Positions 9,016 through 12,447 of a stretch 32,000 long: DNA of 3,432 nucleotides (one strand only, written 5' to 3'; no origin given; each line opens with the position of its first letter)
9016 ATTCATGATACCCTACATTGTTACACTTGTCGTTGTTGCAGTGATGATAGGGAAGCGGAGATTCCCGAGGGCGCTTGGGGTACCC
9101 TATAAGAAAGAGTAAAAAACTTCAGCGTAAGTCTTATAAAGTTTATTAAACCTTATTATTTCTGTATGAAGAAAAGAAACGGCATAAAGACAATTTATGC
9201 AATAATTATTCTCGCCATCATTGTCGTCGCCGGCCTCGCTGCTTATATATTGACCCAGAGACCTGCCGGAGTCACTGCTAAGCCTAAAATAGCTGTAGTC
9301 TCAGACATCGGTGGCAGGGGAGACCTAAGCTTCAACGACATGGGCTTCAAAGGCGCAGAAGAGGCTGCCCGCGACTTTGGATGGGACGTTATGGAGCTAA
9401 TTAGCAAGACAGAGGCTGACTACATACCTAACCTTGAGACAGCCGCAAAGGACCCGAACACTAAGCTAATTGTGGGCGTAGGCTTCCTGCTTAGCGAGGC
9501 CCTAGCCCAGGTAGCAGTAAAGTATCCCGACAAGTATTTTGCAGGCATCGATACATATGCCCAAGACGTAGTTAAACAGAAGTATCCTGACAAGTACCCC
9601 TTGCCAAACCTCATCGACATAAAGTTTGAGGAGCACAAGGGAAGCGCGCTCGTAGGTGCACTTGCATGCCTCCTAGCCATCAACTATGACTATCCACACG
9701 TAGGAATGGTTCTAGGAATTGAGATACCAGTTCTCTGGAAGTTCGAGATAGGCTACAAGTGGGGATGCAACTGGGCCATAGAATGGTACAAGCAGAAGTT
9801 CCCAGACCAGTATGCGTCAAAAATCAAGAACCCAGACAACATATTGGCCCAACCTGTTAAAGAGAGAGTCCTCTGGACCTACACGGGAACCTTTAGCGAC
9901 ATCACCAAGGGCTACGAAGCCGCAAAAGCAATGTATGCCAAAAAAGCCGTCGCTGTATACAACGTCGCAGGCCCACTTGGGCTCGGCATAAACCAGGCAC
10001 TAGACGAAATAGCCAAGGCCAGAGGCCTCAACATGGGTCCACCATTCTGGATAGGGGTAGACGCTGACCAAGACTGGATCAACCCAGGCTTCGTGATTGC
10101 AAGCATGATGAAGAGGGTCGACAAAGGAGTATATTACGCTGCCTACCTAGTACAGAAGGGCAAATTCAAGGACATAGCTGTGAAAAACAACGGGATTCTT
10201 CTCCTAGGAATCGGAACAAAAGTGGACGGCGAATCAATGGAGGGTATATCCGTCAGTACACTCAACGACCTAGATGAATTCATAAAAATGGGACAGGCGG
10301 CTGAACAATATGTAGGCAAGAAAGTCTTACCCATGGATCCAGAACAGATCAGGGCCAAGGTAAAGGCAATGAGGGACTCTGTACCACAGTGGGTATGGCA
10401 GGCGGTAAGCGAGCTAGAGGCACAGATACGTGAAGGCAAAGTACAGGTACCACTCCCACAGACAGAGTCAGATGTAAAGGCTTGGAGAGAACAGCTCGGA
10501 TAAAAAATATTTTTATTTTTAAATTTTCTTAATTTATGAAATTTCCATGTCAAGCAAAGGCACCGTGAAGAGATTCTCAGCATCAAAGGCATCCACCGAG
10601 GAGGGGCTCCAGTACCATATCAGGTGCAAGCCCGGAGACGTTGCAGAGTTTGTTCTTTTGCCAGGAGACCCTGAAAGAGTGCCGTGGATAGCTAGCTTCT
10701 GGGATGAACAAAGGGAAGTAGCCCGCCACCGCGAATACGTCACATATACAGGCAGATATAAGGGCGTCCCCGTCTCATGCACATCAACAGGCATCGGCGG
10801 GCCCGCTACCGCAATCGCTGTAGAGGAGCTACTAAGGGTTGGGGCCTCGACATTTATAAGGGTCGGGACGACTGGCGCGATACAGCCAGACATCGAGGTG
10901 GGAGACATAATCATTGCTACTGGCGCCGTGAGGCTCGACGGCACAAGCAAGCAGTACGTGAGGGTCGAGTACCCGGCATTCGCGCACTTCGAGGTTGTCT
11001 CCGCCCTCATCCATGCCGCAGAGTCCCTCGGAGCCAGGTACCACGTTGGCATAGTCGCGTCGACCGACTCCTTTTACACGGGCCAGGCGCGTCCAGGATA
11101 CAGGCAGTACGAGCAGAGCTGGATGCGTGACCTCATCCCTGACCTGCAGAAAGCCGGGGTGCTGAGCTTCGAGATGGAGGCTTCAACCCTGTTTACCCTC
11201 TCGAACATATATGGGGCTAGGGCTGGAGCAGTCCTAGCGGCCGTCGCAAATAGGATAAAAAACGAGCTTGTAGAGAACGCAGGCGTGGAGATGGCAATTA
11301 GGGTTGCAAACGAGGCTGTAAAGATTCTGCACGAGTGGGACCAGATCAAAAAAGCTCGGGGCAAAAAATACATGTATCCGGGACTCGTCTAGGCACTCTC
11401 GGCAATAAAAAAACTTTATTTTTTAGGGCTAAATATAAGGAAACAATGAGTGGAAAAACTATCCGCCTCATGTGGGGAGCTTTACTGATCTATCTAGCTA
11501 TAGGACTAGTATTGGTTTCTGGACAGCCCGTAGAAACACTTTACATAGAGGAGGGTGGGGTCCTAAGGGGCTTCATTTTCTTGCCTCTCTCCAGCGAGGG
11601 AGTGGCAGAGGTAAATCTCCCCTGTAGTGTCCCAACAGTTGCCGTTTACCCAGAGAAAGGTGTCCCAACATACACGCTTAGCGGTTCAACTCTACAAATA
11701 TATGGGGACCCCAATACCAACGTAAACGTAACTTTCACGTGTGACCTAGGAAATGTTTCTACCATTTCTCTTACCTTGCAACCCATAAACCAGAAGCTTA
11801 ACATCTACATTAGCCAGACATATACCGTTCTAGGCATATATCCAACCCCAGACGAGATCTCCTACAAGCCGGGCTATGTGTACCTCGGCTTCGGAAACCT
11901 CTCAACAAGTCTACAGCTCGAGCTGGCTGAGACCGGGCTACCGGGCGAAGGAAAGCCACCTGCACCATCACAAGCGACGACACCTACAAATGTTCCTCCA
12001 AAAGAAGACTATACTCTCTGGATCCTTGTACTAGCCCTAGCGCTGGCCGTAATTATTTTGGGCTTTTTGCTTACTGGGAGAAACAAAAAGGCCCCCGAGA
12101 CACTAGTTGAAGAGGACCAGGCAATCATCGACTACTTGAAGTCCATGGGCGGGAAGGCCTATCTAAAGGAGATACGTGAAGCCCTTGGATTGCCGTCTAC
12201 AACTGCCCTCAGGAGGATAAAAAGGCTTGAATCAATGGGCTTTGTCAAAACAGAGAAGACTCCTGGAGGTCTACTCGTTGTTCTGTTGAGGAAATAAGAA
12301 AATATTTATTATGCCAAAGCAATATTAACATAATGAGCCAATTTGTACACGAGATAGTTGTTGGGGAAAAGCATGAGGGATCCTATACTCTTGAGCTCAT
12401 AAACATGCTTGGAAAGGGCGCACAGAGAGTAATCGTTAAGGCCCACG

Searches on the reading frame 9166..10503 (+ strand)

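Call 62: search_protein_families(library=pfam, proteins=[window:9166-10503:+], max_evalue=0.001)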
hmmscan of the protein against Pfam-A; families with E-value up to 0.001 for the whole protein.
window:9166-10503:+ (445 aa): 1 family
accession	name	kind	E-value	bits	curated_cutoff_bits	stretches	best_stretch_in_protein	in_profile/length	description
PF02608.20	Bmp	-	3.5e-31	108.8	24.1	2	44-201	5-149/301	ABC transporter substrate-binding protein PnrA-like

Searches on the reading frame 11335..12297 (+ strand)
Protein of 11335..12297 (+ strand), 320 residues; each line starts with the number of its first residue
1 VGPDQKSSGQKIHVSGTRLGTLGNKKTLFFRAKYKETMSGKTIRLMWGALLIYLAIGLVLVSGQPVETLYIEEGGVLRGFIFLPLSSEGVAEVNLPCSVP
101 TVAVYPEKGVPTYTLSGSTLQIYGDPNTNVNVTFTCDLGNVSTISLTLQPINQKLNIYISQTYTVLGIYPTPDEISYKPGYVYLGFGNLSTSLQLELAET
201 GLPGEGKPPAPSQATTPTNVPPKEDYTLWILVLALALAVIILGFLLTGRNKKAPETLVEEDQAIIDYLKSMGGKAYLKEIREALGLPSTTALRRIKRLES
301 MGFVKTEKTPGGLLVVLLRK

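Call 62: search_protein_families(library=pfam, proteins=[window:11335-12297:+], max_evalue=0.001)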
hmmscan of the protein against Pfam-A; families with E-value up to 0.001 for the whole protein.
window:11335-12297:+ (320 aa): 4 families
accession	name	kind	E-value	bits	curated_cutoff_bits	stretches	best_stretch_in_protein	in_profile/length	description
PF13412.12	HTH_24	-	4.9e-06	26.5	21.9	1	278-305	21-48/48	Winged helix-turn-helix DNA-binding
PF09339.16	HTH_IclR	-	1.4e-05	25.2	22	1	263-306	7-50/52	IclR helix-turn-helix domain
PF12802.13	MarR_2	-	0.00037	21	27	1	264-311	10-57/61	MarR family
PF12840.13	HTH_20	-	0.00086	19.7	27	0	263-306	8-50/51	Helix-turn-helix domain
